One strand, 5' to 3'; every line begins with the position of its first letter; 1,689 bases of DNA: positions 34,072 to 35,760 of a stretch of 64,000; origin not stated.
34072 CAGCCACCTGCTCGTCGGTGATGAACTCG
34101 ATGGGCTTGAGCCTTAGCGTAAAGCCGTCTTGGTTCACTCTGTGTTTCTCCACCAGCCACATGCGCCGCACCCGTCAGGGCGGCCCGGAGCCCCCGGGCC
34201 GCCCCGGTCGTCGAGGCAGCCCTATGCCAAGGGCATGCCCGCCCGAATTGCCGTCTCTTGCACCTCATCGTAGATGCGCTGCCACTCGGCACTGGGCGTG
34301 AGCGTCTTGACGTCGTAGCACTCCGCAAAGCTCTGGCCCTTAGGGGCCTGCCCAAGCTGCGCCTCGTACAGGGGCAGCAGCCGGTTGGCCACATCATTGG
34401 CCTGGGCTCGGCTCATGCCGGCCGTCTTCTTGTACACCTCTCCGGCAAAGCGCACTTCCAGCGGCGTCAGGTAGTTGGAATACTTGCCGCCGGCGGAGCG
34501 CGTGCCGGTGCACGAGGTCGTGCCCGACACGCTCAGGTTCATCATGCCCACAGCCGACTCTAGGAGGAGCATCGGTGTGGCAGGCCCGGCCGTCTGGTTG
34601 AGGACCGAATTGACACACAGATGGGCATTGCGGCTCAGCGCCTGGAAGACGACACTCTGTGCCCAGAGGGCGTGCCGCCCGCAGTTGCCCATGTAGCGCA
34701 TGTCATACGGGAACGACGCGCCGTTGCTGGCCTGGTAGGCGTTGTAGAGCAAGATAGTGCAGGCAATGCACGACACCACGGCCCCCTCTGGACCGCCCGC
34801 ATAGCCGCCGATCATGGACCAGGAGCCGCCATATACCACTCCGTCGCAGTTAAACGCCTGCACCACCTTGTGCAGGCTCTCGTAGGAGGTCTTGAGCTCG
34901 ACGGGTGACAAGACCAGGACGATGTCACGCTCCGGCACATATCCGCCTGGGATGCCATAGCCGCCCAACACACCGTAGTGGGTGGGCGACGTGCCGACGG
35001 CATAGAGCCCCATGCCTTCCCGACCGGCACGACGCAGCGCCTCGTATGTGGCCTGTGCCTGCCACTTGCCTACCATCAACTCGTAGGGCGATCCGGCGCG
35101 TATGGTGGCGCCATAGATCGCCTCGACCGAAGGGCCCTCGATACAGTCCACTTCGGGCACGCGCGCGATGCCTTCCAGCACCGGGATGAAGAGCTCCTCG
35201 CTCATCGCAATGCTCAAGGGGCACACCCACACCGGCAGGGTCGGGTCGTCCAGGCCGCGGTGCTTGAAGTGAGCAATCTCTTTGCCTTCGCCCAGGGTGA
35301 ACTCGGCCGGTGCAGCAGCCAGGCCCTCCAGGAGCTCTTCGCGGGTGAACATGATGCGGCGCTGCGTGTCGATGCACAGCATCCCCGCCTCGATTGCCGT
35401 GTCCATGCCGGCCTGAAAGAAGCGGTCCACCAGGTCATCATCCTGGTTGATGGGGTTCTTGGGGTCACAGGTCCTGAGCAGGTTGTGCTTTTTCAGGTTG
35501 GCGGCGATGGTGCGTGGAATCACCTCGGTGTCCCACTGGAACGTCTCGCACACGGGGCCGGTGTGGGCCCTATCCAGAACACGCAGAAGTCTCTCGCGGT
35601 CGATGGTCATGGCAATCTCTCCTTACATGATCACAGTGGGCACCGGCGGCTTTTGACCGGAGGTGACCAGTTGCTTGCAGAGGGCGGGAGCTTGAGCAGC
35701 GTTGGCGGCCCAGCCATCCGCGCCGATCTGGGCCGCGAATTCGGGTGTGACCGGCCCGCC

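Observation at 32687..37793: MtmB-family homolog lacking the amber (pyrrolysine) codon, embedded between two non-Pyl MttB-family genes and a corrinoid protein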

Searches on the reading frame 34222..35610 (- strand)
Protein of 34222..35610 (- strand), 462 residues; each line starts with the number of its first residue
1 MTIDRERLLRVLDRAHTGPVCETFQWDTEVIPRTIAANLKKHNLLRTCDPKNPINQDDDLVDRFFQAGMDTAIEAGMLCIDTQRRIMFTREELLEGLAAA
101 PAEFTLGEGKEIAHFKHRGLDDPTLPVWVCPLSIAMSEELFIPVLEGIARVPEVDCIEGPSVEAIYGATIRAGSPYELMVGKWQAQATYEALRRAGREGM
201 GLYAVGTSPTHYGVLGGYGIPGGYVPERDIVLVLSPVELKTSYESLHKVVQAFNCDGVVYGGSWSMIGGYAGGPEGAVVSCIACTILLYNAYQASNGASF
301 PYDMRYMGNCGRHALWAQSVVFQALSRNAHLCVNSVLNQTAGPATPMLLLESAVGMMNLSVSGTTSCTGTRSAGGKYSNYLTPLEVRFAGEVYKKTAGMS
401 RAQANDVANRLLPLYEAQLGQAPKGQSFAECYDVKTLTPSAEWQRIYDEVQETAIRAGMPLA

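Call 7: search_protein_families(library=pfam, proteins=[window:34222-35610:-])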
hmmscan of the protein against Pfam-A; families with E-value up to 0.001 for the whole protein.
window:34222-35610:- (462 aa): 1 family
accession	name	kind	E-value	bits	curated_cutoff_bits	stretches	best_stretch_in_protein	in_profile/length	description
PF05369.18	MtmB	-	2.7e-78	264.2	25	1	11-454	6-445/450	Monomethylamine methyltransferase MtmB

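Call 8: search_protein_families(library=ncbifam, proteins=[window:34222-35610:-])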
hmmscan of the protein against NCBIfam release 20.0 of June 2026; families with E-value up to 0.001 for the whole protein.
window:34222-35610:- (462 aa): 0 families

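Call 12: search_solved_structures(query=window:34222-35610:-, show_alignments=2, max_evalue=0.01)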
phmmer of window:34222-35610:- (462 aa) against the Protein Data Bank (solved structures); distinct sequences matched with E-value up to 0.01: 2.
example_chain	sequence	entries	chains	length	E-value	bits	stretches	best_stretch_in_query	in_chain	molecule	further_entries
1l2q_A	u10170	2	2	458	5.6e-54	186.8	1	12-452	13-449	monomethylamine methyltransferase | Monomethylamine methyltransferase mtmB1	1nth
1tv2_A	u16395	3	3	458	7e-54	186.5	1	12-452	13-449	Monomethylamine methyltransferase mtmB1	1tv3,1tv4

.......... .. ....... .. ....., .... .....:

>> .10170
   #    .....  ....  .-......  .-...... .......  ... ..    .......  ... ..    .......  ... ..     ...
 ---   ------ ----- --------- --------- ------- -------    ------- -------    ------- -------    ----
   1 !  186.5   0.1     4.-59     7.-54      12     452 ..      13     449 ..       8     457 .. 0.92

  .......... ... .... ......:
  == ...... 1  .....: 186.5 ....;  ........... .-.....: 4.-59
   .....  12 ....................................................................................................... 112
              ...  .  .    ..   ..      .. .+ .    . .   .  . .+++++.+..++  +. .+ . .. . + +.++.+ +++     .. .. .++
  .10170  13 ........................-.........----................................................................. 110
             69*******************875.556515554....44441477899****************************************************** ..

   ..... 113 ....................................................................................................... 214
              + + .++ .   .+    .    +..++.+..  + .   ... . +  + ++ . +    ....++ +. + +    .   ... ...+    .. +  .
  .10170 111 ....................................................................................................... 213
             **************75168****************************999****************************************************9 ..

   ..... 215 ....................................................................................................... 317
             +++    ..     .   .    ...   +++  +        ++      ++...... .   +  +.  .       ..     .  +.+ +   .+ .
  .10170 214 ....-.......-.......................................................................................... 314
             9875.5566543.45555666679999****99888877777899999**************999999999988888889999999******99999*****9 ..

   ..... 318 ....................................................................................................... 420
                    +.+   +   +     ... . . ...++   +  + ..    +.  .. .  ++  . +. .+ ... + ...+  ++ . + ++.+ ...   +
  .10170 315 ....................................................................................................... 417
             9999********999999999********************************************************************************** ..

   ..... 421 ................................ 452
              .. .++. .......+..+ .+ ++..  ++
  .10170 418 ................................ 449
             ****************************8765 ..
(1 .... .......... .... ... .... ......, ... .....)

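Call 13: find_homologous_proteins(query=window:34222-35610:-)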
Query window:34222-35610:- (462 aa): 336 proteins with E <= 0.001 among 8000 candidates; the best 120 are listed.
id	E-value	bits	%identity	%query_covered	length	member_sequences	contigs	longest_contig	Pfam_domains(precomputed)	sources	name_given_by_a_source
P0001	0.0e+0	1045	98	100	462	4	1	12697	PF05369.19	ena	-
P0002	2.0e-284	961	89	100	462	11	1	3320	PF05369.19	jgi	jgi:methylamine---corrinoid protein Co-methyltransferase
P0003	2.2e-263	892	80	100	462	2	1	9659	PF05369.19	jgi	jgi:methylamine--corrinoid protein Co-methyltransferase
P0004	1.3e-262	889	81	100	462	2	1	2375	PF05369.19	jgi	jgi:methylamine--corrinoid protein Co-methyltransferase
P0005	2.4e-262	889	80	100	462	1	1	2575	PF05369.19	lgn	-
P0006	1.4e-260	883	79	100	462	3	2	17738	PF05369.19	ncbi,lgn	-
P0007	3.2e-260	882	81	100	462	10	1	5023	PF05369.19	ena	-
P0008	3.6e-258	875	81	98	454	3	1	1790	PF05369.19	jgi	jgi:methylamine--corrinoid protein Co-methyltransferase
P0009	5.0e-257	871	78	100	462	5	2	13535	PF05369.19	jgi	jgi:methylamine--corrinoid protein Co-methyltransferase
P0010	2.5e-256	869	78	100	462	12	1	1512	PF05369.19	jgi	-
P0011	9.9e-256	867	79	100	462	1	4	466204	PF05369.19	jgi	jgi:methylamine---corrinoid protein Co-methyltransferase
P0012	1.8e-255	866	80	98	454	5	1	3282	PF05369.19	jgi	-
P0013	6.9e-255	864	78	100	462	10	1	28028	PF05369.19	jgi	jgi:methylamine--corrinoid protein Co-methyltransferase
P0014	3.0e-253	859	78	100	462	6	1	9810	PF05369.19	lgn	-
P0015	5.1e-252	855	79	98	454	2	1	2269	PF05369.19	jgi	jgi:methylamine--corrinoid protein Co-methyltransferase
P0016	2.5e-251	852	77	100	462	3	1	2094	PF05369.19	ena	-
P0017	6.6e-250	848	77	100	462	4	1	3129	PF05369.19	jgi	jgi:methylamine--corrinoid protein Co-methyltransferase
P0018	2.3e-249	846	76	100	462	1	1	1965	PF05369.19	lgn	-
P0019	3.9e-249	845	76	100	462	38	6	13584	PF05369.19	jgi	-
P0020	1.2e-243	827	74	100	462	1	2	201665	PF05369.19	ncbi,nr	ncbi:MAG: monomethylamine:corrinoid methyltransferase [Chloroflexi bacterium]|nr:monomethylamine:cor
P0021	2.6e-243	826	74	100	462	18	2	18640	PF05369.19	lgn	-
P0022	6.2e-243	825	73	100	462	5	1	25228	PF05369.19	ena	-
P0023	1.9e-242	823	75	100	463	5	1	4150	PF05369.19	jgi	-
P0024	1.2e-238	811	74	100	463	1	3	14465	PF05369.19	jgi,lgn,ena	jgi:methylamine--corrinoid protein Co-methyltransferase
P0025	4.3e-235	799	73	100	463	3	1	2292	PF05369.19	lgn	-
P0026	8.7e-233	791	73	100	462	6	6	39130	PF05369.19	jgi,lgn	-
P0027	9.1e-233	791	71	100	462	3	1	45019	PF05369.19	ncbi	-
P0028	1.5e-231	787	71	100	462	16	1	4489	PF05369.19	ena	-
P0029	1.8e-231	787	73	100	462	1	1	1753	PF05369.19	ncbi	-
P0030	2.3e-231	786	70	100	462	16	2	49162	PF05369.19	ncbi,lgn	-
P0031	5.8e-231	785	71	98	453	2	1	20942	PF05369.19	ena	-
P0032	2.3e-230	783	71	100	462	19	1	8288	PF05369.19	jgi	jgi:methylamine--corrinoid protein Co-methyltransferase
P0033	3.0e-230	783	83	86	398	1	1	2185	PF05369.19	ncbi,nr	ncbi:MAG: monomethylamine:corrinoid methyltransferase, partial [Anaerolineae bacterium]|nr:monomethy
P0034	3.5e-230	783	70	100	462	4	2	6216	PF05369.19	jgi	jgi:methylamine--corrinoid protein Co-methyltransferase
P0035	3.6e-230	783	71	100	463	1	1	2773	PF05369.19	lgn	-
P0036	2.8e-229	780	71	100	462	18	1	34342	PF05369.19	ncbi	-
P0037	3.5e-228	776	71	100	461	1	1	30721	PF05369.19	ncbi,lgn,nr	ncbi:MAG: monomethylamine:corrinoid methyltransferase [Chloroflexi bacterium]|nr:monomethylamine:cor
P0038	1.2e-227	774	70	100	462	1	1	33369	PF05369.19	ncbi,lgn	-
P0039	2.6e-227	773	70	100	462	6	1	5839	PF05369.19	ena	-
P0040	4.4e-227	772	72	100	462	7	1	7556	PF05369.19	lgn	-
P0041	1.4e-226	771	70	100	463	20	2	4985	PF05369.19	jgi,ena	-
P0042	1.9e-226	770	71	100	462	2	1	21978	PF05369.19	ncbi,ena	-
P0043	2.0e-226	770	70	100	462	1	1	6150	PF05369.19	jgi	jgi:methylamine---corrinoid protein Co-methyltransferase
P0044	4.0e-226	769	71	100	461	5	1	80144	PF05369.19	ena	-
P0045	6.3e-226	769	70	100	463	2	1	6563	PF05369.19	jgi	jgi:methylamine---corrinoid protein Co-methyltransferase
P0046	1.5e-224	764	70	100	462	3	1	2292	PF05369.19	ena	-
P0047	3.1e-224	763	69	100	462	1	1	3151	PF05369.19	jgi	jgi:methylamine---corrinoid protein Co-methyltransferase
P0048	7.0e-224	762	70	100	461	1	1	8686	PF05369.19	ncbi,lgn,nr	ncbi:MAG: monomethylamine:corrinoid methyltransferase [Chloroflexi bacterium]|nr:monomethylamine:cor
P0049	1.1e-222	758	70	100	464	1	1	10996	PF05369.19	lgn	-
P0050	2.3e-222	757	70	100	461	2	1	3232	PF05369.19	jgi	jgi:methylamine--corrinoid protein Co-methyltransferase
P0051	2.1e-221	754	69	100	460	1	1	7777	PF05369.19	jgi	-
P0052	4.3e-221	753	70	100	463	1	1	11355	PF05369.19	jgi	jgi:methylamine---corrinoid protein Co-methyltransferase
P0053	9.4e-221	752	69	100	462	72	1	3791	PF05369.19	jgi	jgi:methylamine--corrinoid protein Co-methyltransferase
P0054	2.0e-220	750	69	100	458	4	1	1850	PF05369.19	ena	-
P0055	1.3e-218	744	68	100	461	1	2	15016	PF05369.19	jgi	jgi:methylamine---corrinoid protein Co-methyltransferase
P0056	1.7e-218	744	69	100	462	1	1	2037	PF05369.19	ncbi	-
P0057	4.5e-216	736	67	100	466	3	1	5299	PF05369.19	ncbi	-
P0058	8.2e-214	729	67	100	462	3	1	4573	PF05369.19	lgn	-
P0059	6.5e-213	726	66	100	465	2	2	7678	PF05369.19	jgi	jgi:methylamine--corrinoid protein Co-methyltransferase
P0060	1.2e-206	705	64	100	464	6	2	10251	PF05369.19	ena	-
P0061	2.0e-203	694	64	100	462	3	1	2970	PF05369.19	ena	-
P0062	1.1e-202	692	62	100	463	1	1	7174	PF05369.19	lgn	-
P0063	2.0e-190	652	61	100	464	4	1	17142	PF05369.19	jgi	-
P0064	1.4e-181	622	58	100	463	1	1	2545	PF05369.19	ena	-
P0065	3.1e-180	618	57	100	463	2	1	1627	PF05369.19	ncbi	-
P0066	7.3e-177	607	58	98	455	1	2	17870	PF05369.19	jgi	jgi:methylamine--corrinoid protein Co-methyltransferase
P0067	4.6e-175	601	57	100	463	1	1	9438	PF05369.19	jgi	jgi:methylamine--corrinoid protein Co-methyltransferase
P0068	5.8e-175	601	56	100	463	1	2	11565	PF05369.19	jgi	jgi:methylamine--corrinoid protein Co-methyltransferase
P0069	1.6e-173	596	56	99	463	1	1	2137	PF05369.19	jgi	jgi:methylamine--corrinoid protein Co-methyltransferase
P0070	2.7e-172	592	55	100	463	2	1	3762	PF05369.19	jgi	jgi:methylamine--corrinoid protein Co-methyltransferase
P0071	3.5e-171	588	54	100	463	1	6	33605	PF05369.19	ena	-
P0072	5.5e-171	587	55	100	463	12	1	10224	PF05369.19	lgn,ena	-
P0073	1.1e-170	586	55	100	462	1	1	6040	PF05369.19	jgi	jgi:methylamine--corrinoid protein Co-methyltransferase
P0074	5.1e-170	584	55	100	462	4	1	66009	PF05369.19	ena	-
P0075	6.1e-170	584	55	100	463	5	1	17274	PF05369.19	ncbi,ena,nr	ncbi:MAG TPA: monomethylamine:corrinoid methyltransferase [Anaerolineales bacterium]|nr:monomethylam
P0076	6.6e-170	584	55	100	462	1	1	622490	PF05369.19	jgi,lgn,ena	jgi:methylamine--corrinoid protein Co-methyltransferase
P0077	1.6e-169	583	55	100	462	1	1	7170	PF05369.19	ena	-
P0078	1.7e-169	583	54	100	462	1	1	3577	PF05369.19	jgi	-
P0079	4.7e-169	581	54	100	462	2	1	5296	PF05369.19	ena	-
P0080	7.8e-169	580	54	100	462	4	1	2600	PF05369.19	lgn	-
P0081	5.0e-168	578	54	100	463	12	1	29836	PF05369.19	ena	-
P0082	1.4e-167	576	53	100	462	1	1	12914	PF05369.19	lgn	-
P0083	8.0e-167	574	55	100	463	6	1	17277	PF05369.19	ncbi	-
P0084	1.5e-166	573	54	100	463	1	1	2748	PF05369.19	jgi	jgi:methylamine--corrinoid protein Co-methyltransferase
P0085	3.1e-166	572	54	100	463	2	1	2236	PF05369.19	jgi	-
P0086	6.6e-166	571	54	100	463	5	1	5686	PF05369.19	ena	-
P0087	1.1e-165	570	53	100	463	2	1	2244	PF05369.19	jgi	jgi:methylamine---corrinoid protein Co-methyltransferase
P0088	1.5e-165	570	53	100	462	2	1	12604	PF05369.19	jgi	jgi:methylamine---corrinoid protein Co-methyltransferase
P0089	4.5e-165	568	53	100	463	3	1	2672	PF05369.19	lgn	-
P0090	3.5e-164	565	54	100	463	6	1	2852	PF05369.19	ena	-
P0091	7.7e-163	561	53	100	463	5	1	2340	PF05369.19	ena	-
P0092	3.0e-162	559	52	99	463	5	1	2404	PF05369.19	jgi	jgi:methylamine--corrinoid protein Co-methyltransferase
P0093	5.6e-161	554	51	99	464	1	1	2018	PF05369.19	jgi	jgi:methylamine--corrinoid protein Co-methyltransferase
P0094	6.2e-160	551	52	100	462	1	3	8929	PF05369.19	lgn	-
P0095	1.0e-159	550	53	100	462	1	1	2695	PF05369.19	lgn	-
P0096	1.2e-159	550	53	99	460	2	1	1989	PF05369.19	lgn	-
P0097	1.4e-159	550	52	99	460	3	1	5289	PF05369.19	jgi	jgi:methylamine--corrinoid protein Co-methyltransferase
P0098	1.4e-159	550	51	99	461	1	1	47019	PF05369.19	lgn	-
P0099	5.4e-159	548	51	100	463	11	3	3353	PF05369.19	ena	-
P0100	9.1e-159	547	52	99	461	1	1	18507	PF05369.19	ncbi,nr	ncbi:MAG: monomethylamine:corrinoid methyltransferase [Acidimicrobiia bacterium]|nr:monomethylamine:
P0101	1.5e-158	546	52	100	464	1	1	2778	PF05369.19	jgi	jgi:methylamine--corrinoid protein Co-methyltransferase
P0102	3.2e-158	545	53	99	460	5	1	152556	PF05369.19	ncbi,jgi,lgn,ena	jgi:methylamine--corrinoid protein Co-methyltransferase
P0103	6.1e-158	544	53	98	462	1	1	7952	PF05369.19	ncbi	-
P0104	9.0e-158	544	53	98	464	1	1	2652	PF05369.19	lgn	-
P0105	1.4e-157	543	51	99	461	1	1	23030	PF05369.19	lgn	-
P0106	3.4e-157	542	51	100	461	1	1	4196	PF05369.19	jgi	jgi:methylamine--corrinoid protein Co-methyltransferase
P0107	4.8e-157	542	51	100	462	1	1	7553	PF05369.19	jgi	jgi:methylamine---corrinoid protein Co-methyltransferase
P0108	9.7e-157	541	51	99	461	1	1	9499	PF05369.19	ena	-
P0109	3.6e-156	539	50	99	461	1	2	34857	PF05369.19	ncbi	-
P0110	9.9e-156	537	52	99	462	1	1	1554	PF05369.19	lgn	-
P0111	2.8e-155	536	51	100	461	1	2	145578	PF05369.19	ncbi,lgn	-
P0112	4.2e-155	535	50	99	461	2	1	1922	PF05369.19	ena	-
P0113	5.2e-155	535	54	95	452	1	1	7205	PF05369.19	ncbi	-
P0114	9.6e-155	534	51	99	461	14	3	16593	PF05369.19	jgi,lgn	jgi:methylamine--corrinoid protein Co-methyltransferase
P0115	2.4e-154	533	51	99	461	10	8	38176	PF05369.19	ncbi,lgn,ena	-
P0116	2.8e-153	529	50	100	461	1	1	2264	PF05369.19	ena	-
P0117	4.0e-153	529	50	100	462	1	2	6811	PF05369.19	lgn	-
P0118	1.7e-152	527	50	99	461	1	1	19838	PF05369.19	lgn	-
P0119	3.8e-152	525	52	98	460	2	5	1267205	PF05369.19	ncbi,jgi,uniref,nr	ncbi:monomethylamine:corrinoid methyltransferase [Candidatus Hecatella orcuttiae]|jgi:methylamine--c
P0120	6.0e-152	525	50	100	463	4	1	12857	PF05369.19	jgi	jgi:methylamine--corrinoid protein Co-methyltransferase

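Call 21: find_encoding_contigs(protein=window:34222-35610:-, flank=10000, max_places=4)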
Protein window:34222-35610:- (462 aa): no gene with exactly this product is on record in the collection.

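Call 22: find_encoding_contigs(protein=P0011, flank=10000, max_places=3)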
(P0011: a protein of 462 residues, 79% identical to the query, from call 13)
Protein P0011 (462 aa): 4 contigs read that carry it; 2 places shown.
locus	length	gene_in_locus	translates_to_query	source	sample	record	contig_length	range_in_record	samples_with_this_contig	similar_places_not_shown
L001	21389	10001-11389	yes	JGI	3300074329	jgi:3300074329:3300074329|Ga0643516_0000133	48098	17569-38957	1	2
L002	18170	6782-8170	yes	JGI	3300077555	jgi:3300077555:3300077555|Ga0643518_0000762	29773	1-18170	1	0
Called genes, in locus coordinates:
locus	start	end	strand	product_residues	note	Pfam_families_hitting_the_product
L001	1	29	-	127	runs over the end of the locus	-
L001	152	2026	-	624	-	PF02730:AFOR_N, PF01314:AFOR_C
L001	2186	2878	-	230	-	PF07635:PSCyt1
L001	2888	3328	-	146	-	PF09990:DUF2231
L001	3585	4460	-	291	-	PF01757:Acyl_transf_3 (faint), PF07786:HGSNAT_cat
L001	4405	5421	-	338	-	PF02129:Peptidase_S15, PF12146:Hydrolase_4, PF00561:Abhydrolase_1, PF12697:Abhydrolase_6, PF00326:Peptidase_S9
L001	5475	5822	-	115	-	-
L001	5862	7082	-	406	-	PF00999:Na_H_Exchanger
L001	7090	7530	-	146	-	PF00582:Usp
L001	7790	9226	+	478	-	PF06253:MTTB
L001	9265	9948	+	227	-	PF02607:B12-binding_2, PF02310:B12-binding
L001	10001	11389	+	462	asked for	PF05369:MtmB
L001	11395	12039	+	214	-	PF02607:B12-binding_2, PF02310:B12-binding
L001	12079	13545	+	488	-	PF06253:MTTB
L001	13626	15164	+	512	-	PF00370:FGGY_N, PF02782:FGGY_C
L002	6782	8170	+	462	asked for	PF05369:MtmB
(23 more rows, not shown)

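Call 23: find_encoding_contigs(protein=P0020, flank=10000, max_places=2)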
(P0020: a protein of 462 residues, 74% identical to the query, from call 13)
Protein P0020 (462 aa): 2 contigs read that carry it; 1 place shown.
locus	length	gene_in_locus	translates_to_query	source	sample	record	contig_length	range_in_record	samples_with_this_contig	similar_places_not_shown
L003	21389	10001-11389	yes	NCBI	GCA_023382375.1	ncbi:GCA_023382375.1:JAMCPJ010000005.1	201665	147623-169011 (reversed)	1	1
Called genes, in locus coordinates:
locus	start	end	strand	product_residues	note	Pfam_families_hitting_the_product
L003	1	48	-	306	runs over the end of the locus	PF00890:FAD_binding_2 (faint), PF01134:GIDA (faint), PF01266:DAO (faint), PF07992:Pyr_redox_2, PF12831:FAD_oxidored (weak), PF13450:NAD_binding_8 (weak), PF13738:Pyr_redox_3, PF00070:Pyr_redox, +2 more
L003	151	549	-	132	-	PF01894:YjbQ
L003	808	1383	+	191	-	PF02525:Flavodoxin_2, PF03358:FMN_red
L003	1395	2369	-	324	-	PF10882:bPH_5 (faint), PF07853:DUF1648 (weak)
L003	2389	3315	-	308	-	PF01063:Aminotran_4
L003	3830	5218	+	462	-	PF01547:SBP_bac_1, PF13416:SBP_bac_8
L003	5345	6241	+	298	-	PF00528:BPD_transp_1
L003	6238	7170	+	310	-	PF00528:BPD_transp_1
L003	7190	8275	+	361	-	PF00005:ABC_tran, PF13304:AAA_21 (faint), PF17912:OB_MalK (weak), PF08402:TOBE_2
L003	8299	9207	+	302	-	PF00809:Pterin_bind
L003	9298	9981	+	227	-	PF02607:B12-binding_2, PF02310:B12-binding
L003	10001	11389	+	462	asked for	PF05369:MtmB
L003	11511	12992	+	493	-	PF00370:FGGY_N, PF02782:FGGY_C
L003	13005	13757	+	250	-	PF01791:DeoC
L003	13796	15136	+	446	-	PF01565:FAD_binding_4, PF02913:FAD-oxidase_C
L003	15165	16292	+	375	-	PF13183:Fer4_8, PF13534:Fer4_17 (weak), PF02754:CCG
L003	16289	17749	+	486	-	PF22039:HUTI_composite_bact, PF01979:Amidohydro_1, PF07969:Amidohydro_3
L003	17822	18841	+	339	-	PF08240:ADH_N, PF16912:Glu_dehyd_C, PF00107:ADH_zinc_N, PF13602:ADH_zinc_N_2 (weak)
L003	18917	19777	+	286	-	PF01913:FTR, PF02741:FTR_C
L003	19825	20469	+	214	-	PF02607:B12-binding_2, PF02310:B12-binding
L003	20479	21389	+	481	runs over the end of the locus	PF06253:MTTB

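Call 24: find_encoding_contigs(protein=P0076, flank=10000, max_places=2)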
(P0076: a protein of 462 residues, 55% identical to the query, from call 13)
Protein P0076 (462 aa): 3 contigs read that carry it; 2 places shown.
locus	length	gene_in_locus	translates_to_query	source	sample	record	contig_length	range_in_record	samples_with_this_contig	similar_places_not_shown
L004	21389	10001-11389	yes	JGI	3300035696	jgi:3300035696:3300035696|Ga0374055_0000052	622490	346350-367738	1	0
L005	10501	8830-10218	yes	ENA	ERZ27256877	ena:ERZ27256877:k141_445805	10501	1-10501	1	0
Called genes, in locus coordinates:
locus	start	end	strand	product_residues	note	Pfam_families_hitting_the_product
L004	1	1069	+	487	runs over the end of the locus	-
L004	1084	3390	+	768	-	-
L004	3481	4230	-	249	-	-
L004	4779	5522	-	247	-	-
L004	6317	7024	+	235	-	PF02607:B12-binding_2, PF02310:B12-binding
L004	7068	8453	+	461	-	PF05369:MtmB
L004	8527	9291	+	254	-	PF00392:GntR, PF13545:HTH_Crp_2 (weak), PF07702:UTRA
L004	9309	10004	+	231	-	PF02607:B12-binding_2, PF02310:B12-binding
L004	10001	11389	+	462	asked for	PF05369:MtmB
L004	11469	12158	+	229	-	PF02607:B12-binding_2, PF02310:B12-binding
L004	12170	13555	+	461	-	PF05369:MtmB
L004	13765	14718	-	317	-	PF02653:BPD_transp_2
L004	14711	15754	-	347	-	PF02653:BPD_transp_2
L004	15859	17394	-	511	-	PF00005:ABC_tran, PF13304:AAA_21 (faint), PF00005:ABC_tran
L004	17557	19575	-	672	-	PF02608:Bmp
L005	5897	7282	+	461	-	PF05369:MtmB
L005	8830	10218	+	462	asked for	PF05369:MtmB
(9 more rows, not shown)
